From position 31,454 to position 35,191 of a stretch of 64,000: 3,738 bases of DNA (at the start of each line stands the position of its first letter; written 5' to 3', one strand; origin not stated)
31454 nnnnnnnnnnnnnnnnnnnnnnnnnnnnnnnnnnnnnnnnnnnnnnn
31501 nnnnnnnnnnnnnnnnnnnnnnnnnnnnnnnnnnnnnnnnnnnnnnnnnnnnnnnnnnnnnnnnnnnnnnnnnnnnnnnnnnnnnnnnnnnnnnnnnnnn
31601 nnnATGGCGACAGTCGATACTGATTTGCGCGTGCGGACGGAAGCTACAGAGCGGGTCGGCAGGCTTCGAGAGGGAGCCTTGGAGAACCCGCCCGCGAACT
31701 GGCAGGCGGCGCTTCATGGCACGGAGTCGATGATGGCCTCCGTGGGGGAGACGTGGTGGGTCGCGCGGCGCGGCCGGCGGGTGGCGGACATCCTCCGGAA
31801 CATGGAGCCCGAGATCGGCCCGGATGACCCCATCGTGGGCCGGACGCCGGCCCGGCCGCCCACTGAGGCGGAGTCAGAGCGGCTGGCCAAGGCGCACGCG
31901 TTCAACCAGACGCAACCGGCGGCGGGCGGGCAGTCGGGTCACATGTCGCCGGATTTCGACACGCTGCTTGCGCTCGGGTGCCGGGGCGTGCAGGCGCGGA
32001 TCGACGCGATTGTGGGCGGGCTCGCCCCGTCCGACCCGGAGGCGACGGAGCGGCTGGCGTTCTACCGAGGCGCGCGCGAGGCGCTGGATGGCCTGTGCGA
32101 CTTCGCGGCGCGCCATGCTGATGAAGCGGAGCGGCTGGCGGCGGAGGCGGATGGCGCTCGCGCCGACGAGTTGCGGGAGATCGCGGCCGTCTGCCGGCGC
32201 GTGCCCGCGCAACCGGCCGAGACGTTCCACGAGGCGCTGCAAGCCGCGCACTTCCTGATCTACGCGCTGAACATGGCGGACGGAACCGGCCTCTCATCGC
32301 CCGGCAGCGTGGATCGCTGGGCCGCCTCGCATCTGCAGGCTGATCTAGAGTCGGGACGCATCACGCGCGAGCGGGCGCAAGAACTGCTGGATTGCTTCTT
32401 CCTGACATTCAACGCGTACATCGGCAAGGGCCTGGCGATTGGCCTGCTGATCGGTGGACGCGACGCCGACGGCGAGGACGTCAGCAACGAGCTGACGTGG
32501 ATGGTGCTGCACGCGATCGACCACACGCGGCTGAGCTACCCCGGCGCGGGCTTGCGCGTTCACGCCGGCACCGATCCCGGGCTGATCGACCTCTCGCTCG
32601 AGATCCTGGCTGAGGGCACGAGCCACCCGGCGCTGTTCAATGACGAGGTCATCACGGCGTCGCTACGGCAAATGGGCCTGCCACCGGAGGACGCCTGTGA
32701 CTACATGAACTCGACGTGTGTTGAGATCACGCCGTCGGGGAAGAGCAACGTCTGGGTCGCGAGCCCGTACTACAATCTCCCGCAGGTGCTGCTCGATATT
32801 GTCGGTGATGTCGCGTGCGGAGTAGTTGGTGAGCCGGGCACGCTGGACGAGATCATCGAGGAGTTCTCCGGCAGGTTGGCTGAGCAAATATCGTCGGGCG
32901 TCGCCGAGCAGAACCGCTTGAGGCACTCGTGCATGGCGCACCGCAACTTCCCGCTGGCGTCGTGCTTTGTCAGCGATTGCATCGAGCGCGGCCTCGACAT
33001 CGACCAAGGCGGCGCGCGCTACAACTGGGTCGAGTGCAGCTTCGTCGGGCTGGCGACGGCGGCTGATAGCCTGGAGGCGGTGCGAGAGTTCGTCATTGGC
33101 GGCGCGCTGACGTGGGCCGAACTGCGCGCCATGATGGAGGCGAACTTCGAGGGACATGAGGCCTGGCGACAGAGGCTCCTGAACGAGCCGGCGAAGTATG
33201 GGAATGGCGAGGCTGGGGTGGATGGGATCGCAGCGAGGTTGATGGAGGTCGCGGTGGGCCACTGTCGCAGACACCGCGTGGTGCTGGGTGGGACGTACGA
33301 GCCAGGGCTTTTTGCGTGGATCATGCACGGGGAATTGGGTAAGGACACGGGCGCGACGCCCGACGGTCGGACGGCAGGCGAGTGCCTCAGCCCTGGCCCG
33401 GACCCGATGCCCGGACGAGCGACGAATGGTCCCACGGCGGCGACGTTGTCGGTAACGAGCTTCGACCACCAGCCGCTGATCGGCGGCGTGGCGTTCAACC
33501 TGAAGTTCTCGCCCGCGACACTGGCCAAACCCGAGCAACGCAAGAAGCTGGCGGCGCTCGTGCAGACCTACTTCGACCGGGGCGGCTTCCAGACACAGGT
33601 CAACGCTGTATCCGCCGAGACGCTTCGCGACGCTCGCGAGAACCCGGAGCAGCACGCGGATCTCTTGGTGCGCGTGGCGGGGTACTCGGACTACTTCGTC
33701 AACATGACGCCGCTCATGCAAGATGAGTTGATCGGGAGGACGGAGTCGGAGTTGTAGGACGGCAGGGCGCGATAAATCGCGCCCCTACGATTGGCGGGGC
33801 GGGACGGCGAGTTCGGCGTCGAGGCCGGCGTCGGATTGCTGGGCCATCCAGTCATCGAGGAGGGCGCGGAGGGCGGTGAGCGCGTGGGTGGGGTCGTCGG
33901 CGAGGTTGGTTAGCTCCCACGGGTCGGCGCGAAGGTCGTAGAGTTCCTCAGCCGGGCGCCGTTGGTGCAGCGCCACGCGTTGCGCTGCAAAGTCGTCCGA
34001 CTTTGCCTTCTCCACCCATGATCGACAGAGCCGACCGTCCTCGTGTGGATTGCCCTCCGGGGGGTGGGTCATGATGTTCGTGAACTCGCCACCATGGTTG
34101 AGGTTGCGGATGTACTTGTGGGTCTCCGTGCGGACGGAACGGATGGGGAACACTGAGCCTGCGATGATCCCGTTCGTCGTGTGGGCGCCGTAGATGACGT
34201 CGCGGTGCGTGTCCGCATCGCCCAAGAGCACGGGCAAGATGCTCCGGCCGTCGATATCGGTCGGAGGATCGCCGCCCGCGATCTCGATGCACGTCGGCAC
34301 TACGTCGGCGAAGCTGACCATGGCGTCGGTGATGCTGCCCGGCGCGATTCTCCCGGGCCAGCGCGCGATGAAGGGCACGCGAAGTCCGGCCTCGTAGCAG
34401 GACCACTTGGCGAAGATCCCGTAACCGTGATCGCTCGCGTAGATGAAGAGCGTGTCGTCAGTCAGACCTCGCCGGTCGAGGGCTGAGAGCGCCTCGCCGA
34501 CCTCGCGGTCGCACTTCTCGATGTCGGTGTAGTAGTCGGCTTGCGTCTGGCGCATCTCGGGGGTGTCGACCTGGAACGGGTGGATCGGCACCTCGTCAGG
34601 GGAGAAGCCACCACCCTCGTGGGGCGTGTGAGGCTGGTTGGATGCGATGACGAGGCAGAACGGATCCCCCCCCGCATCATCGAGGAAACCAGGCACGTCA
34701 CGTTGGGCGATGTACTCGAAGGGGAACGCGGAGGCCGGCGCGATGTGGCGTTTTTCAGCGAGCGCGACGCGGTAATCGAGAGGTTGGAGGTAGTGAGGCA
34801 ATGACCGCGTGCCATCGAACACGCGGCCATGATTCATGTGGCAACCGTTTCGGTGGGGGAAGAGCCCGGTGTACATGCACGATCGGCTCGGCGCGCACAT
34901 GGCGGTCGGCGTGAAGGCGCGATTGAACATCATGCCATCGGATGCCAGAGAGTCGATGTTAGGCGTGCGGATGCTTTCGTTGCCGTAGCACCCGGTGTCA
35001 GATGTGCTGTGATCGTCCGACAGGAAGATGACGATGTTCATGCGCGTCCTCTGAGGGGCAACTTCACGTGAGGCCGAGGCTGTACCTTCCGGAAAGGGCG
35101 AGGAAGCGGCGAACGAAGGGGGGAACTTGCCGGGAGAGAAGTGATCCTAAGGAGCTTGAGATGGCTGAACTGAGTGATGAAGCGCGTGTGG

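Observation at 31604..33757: Glycyl radical enzyme embedded between a GH16 and a leaderless sulfatase, with no activase in 64 kb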

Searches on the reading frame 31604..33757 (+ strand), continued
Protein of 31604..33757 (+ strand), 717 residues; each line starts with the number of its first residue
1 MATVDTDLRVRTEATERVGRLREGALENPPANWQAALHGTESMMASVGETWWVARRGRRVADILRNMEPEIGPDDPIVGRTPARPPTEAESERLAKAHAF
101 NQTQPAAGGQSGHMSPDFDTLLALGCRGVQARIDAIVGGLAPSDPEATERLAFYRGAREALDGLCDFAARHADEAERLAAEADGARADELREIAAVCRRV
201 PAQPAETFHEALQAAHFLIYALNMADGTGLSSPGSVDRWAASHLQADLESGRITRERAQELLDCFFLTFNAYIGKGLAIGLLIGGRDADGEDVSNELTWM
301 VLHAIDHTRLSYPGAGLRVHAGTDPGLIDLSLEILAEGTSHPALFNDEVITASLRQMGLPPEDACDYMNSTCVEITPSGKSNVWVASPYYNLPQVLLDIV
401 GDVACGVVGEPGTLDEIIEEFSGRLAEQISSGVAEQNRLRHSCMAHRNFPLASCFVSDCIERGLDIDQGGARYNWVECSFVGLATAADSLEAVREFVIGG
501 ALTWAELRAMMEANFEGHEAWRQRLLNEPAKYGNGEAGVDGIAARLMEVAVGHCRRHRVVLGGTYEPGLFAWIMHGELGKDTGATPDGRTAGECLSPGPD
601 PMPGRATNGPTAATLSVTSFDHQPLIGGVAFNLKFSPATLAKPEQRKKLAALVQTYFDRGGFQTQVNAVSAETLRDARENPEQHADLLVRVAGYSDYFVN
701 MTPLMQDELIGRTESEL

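Call 75: fold_search(model_id=the predicted structure, library=pdb)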
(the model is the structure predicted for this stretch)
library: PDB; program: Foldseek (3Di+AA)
matches with E <= 10: 286; with E <= 0.001: 63
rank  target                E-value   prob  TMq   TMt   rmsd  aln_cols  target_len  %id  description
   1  5i2g_B                1.1e-49  1.00  0.92  0.83   3.0       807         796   28  1,2-propanediol Dehydration in Roseburia inulinivorans; Structural Basis for Substrate and Enantiomer Selectivity (released 2016-06-01)
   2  5i2g_A                1.3e-49  1.00  0.92  0.83   3.0       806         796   28  1,2-propanediol Dehydration in Roseburia inulinivorans; Structural Basis for Substrate and Enantiomer Selectivity (released 2016-06-01)
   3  9rco_A                2.5e-49  1.00  0.91  0.82   3.4       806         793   29  1,2-propanediol dehydratase with 0.1 % glycerol additive (released 2025-06-11)
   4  1r8w_A                4.2e-49  1.00  0.91  0.83   3.0       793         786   26  Native structure of the B12-independent glycerol dehydratase from clostridium butyricum (released 2004-06-01)
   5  5i2a_A                6.6e-49  1.00  0.91  0.79   3.4       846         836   27  1,2-propanediol Dehydration in Roseburia inulinivorans; Structural Basis for Substrate and Enantiomer Selectivity (released 2016-06-01)
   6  5i2a_B                1.3e-48  1.00  0.92  0.79   3.0       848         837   26  1,2-propanediol Dehydration in Roseburia inulinivorans; Structural Basis for Substrate and Enantiomer Selectivity (released 2016-06-01)
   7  9rcp_B                2.4e-48  1.00  0.91  0.83   3.3       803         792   29  1,2-propanediol dehydratase with 0.1 % 1,3-propanediol additive (released 2025-06-11)
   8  9rcp_C                5.5e-48  1.00  0.90  0.82   3.3       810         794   28  1,2-propanediol dehydratase with 0.1 % 1,3-propanediol additive (released 2025-06-11)
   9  9rcq_A                8.0e-48  1.00  0.91  0.81   3.5       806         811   29  1,2-propanediol dehydratase with no ligand additives (released 2025-06-11)
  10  5fay_A                1.1e-45  1.00  0.91  0.82   3.0       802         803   25  Y208F mutant of choline TMA-lyase (released 2016-09-28)
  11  5faw_A                1.7e-45  1.00  0.91  0.82   3.3       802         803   25  T502A mutant of choline TMA-lyase (released 2016-09-28)
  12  5a0u_H                1.8e-45  1.00  0.91  0.82   4.6       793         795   28  Structure of CutC choline lyase choline bound form from Klebsiella pneumoniae. (released 2015-07-29)
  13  5a0u_A                2.0e-45  1.00  0.89  0.81   4.9       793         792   27  Structure of CutC choline lyase choline bound form from Klebsiella pneumoniae. (released 2015-07-29)
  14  6vxc_A                2.0e-45  1.00  0.89  0.81   4.0       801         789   27  Crystal structure of hydroxyproline dehydratase (HypD) from Clostridioides difficile (released 2020-04-08)
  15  6vue_A                3.2e-45  1.00  0.91  0.81   2.8       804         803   25  wild-type choline TMA lyase in complex with 1-methyl-1,2,3,6-tetrahydropyridin-3-ol (released 2020-11-04)
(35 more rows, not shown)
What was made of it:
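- The PD structures 5i2g and 9rco are the top fold matches (call 75). IslA, IseG and HpsG are the weakest eliminase fold matches (call 75).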

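Call 79: search_protein_families(library=pfam, proteins=[L022:4750-7479:+, L022:7694-8812:+, L022:8882-9694:-, L022:13075-14556:-, L022:15233-16657:+, L022:16645-17922:+, L044:7732-8790:-, L044:8812-9525:-, L044:9476-10876:-, L044:11051-11911:+], max_evalue=0.00001)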
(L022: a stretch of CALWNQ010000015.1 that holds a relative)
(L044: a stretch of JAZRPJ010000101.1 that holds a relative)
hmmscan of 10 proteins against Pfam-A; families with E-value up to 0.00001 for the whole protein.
L022:4750-7479:+ (910 aa): 8 families
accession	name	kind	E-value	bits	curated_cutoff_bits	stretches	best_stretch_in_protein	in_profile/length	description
PF00890.30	FAD_binding_2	-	3.4e-51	175.2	20.4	1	432-879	1-407/414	FAD binding domain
PF10589.14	NADH_4Fe-4S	-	2.6e-21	75.7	23.5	1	213-288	10-85/85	NADH-ubiquinone oxidoreductase-F iron-sulfur binding region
PF12831.13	FAD_oxidored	-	2.5e-11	44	27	1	432-621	1-145/416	FAD dependent oxidoreductase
PF03486.20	HI0933_like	-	8.9e-11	42.1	50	1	432-869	2-218/244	HI0933-like protein Rossmann domain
PF01946.23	Thi4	-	4.1e-09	36.5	26.2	1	424-472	11-60/235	Thi4 family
PF07992.20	Pyr_redox_2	-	1.6e-08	34.8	26.1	0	530-638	154-251/291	Pyridine nucleotide-disulphide oxidoreductase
PF01266.30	DAO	-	5.7e-08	33.1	27.9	1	432-625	1-207/353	FAD dependent oxidoreductase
PF13237.11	Fer4_10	-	1.7e-06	28.2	25.5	1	306-352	3-52/53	4Fe-4S dicluster domain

L022:7694-8812:+ (373 aa): 1 family
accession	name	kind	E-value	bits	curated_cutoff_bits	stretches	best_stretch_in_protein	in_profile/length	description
PF18089.7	DAPG_hydrolase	-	1.3e-66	224.8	22.7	1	159-366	7-223/223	DAPG hydrolase PhiG domain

L022:8882-9694:- (270 aa): 1 family
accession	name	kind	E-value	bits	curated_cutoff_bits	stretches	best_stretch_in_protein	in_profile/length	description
PF04909.20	Amidohydro_2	-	8.9e-30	104.9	26.4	1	10-263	1-285/289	Amidohydrolase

L022:13075-14556:- (493 aa): 1 family
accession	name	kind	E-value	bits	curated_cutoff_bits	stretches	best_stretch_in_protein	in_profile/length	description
PF01544.23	CorA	-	2e-39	136.1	27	1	292-489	93-292/292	CorA-like Mg2+ transporter protein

L022:15233-16657:+ (475 aa): 1 family
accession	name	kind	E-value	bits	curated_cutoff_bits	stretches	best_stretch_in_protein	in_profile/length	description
PF05193.26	Peptidase_M16_C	-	6.7e-25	88.4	23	1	228-401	2-179/181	Peptidase M16 inactive domain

L022:16645-17922:+ (426 aa): 2 families
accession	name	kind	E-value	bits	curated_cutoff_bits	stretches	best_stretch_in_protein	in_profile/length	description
PF05193.26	Peptidase_M16_C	-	7.3e-16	59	23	1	185-361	3-181/181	Peptidase M16 inactive domain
PF00675.25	Peptidase_M16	-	1.6e-14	54.5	22.3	1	65-177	31-148/149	Insulinase (Peptidase family M16)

L044:7732-8790:- (352 aa): 4 families
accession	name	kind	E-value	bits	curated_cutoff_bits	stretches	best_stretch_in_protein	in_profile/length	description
PF01408.29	GFO_IDH_MocA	-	1.6e-22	80.9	24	1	1-116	1-114/120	Oxidoreductase family, NAD-binding Rossmann fold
PF22725.1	GFO_IDH_MocA_C3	-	2.7e-19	69.8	27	1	130-270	1-123/124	GFO/IDH/MocA C-terminal domain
PF02894.22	GFO_IDH_MocA_C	-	3.2e-15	56.9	22.9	1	137-351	4-218/218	Oxidoreductase family, C-terminal alpha/beta domain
PF22685.1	Gal80p_C-like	-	3e-06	27.9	29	1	130-271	3-149/152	Gal80p, C-terminal domain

L044:8812-9525:- (237 aa): 1 family
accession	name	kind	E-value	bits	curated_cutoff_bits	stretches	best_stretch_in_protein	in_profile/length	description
PF16161.11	DUF4867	-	6.6e-64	215.6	28.7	1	36-232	1-200/201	Domain of unknown function (DUF4867)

L044:9476-10876:- (466 aa): 0 families

L044:11051-11911:+ (287 aa): 2 families
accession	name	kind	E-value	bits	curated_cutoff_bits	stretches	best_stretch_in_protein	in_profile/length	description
PF00165.29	HTH_AraC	-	9.3e-23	80.3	26.6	2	240-274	9-42/42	Bacterial regulatory helix-turn-helix proteins, AraC family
PF12833.13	HTH_18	-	3.8e-21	75.6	33.6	1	196-274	1-79/80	Helix-turn-helix domain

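Call 80: search_protein_families(library=pfam, proteins=[L027:5096-7213:-, L027:7234-8217:-, L027:13170-14129:-, L021:7254-8120:-, L021:8133-8549:-, L021:9699-10271:-, L021:10292-10879:-, L050:7839-9011:+, L050:4908-5975:+, L050:3076-4869:+], max_evalue=0.00001)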
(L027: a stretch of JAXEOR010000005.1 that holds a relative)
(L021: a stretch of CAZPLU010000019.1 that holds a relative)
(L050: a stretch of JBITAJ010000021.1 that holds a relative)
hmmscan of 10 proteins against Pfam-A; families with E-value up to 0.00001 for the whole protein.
L027:5096-7213:- (705 aa): 8 families
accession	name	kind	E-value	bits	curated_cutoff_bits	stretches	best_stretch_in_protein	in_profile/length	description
PF01653.23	DNA_ligase_aden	-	1.7e-91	306.7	27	1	113-357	2-253/253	NAD-dependent DNA ligase adenylation domain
PF03120.22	DNA_ligase_OB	-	4.8e-35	119.7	32.9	1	360-436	1-77/79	NAD-dependent DNA ligase OB-fold domain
PF12826.13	HHH_2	-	2.4e-24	85.7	27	1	548-611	1-64/64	Helix-hairpin-helix motif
PF14520.12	HHH_5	-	7.3e-18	65.2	27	2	553-601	5-54/57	Helix-hairpin-helix domain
PF00533.33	BRCT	-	6.9e-15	55.5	21.3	1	632-702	5-76/78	BRCA1 C Terminus (BRCT) domain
PF03119.21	DNA_ligase_ZBD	-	6.7e-10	39.1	25.8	1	447-472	2-27/27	NAD-dependent DNA ligase C4 zinc finger domain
PF00633.29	HHH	-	2.2e-07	30.8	24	1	573-601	2-30/30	Helix-hairpin-helix motif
PF22745.1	Nlig-Ia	-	2.6e-07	31.6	27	1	49-99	2-52/92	DNA ligase-like, N-terminal NAD+-binding domain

L027:7234-8217:- (327 aa): 1 family
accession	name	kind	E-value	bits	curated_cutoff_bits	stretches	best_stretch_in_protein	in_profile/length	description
PF16654.10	DAPDH_C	-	9.1e-79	263.1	30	1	121-276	1-154/154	Diaminopimelic acid dehydrogenase C-terminal domain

L027:13170-14129:- (319 aa): 1 family
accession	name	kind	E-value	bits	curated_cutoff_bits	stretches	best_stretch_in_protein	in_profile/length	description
PF02618.21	YceG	-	3.6e-77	260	32.4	1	18-312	1-272/275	YceG-like family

L021:7254-8120:- (288 aa): 1 family
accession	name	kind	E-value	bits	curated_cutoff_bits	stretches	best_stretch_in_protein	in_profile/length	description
PF00144.29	Beta-lactamase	-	6.2e-29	101.7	27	1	41-269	53-308/329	Beta-lactamase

L021:8133-8549:- (138 aa): 3 families
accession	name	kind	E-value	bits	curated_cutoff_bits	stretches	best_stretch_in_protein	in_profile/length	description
PF00583.31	Acetyltransf_1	-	6.9e-17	62.2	20.7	1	38-124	24-116/116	Acetyltransferase (GNAT) family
PF13508.13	Acetyltransf_7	-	4e-12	46.8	27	1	44-126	3-84/84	Acetyltransferase (GNAT) domain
PF13673.13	Acetyltransf_10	-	1.5e-10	41.6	23.6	1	38-127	25-110/128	Acetyltransferase (GNAT) domain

L021:9699-10271:- (190 aa): 1 family
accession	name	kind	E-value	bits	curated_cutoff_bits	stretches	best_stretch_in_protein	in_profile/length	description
PF00300.27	His_Phos_1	-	6.4e-22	78.6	21.7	1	4-155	1-161/194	Histidine phosphatase superfamily (branch 1)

L021:10292-10879:- (195 aa): 0 families

L050:7839-9011:+ (391 aa): 3 families
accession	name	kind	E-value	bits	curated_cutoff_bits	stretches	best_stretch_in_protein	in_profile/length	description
PF00465.25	Fe-ADH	-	2.3e-53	180.7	31.3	1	23-189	3-168/168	Iron-containing alcohol dehydrogenase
PF25137.1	ADH_Fe_C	-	1.6e-37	129.6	27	1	200-376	1-180/194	Fe-containing alcohol dehydrogenase family, C-terminal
PF13685.12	Fe-ADH_2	-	2.5e-08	34.5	28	1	27-121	3-96/149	Iron-containing alcohol dehydrogenase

L050:4908-5975:+ (356 aa): 0 families

L050:3076-4869:+ (598 aa): 0 families

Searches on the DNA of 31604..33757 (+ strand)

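Call 78: search_rna_families(sources=[L007, L011, L021, L022, L027, L035, L044, L030, L026], threshold=gathering)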
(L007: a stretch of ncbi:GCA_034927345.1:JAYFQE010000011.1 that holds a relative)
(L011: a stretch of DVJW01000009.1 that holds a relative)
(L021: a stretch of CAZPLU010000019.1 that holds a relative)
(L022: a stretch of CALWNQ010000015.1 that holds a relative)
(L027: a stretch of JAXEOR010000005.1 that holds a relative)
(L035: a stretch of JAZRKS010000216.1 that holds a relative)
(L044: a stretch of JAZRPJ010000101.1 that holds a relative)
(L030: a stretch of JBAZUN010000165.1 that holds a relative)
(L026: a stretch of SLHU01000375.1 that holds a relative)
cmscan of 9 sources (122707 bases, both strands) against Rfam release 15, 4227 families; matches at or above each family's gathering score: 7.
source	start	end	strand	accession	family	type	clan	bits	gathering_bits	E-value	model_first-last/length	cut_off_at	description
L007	7688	7989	-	RF00230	T-box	Cis-reg; leader;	-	94.5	93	3.7e-19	1-219/219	no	T-box leader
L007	17227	17298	-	RF00005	tRNA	Gene; tRNA;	CL00001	66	29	7.5e-12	1-71/71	no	tRNA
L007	17305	17378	-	RF00005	tRNA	Gene; tRNA;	CL00001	65.6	29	9.6e-12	1-71/71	no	tRNA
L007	17146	17218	-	RF00005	tRNA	Gene; tRNA;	CL00001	64.2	29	2.3e-11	1-71/71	no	tRNA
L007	16973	17043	-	RF00005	tRNA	Gene; tRNA;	CL00001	64.2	29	2.4e-11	1-71/71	no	tRNA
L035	112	182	+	RF00005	tRNA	Gene; tRNA;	CL00001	58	29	1.2e-09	1-71/71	no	tRNA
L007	18698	18855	-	RF00557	L10_leader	Cis-reg; leader;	-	45.3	44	0.00088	1-138/138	no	Ribosomal protein L10 leader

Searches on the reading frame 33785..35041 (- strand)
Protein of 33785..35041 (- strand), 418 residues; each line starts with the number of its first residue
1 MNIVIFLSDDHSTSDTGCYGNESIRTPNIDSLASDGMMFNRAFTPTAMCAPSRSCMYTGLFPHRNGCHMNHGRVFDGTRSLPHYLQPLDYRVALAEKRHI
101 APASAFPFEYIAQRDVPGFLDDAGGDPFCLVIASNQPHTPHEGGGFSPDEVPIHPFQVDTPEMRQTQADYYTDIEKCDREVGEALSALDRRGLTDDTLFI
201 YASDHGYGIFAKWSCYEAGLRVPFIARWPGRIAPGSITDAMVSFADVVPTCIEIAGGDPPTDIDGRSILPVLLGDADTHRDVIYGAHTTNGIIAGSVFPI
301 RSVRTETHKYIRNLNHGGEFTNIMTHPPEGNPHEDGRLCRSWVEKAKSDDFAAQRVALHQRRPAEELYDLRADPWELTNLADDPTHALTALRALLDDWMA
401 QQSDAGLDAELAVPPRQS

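Call 3: search_protein_families(library=pfam, proteins=[window:33785-35041:-])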
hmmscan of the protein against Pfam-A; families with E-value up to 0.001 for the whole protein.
window:33785-35041:- (418 aa): 3 families
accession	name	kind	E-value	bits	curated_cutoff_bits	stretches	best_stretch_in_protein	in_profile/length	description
PF00884.28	Sulfatase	-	5.7e-41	141.2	25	2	119-256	156-300/301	Sulfatase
PF16347.10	SGSH_C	-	2.1e-20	73.9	29.3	1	207-316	3-112/154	N-sulphoglucosamine sulphohydrolase, C-terminal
PF01663.27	Phosphodiest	-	1.4e-09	38.5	23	1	170-207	184-221/342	Type I phosphodiesterase / nucleotide pyrophosphatase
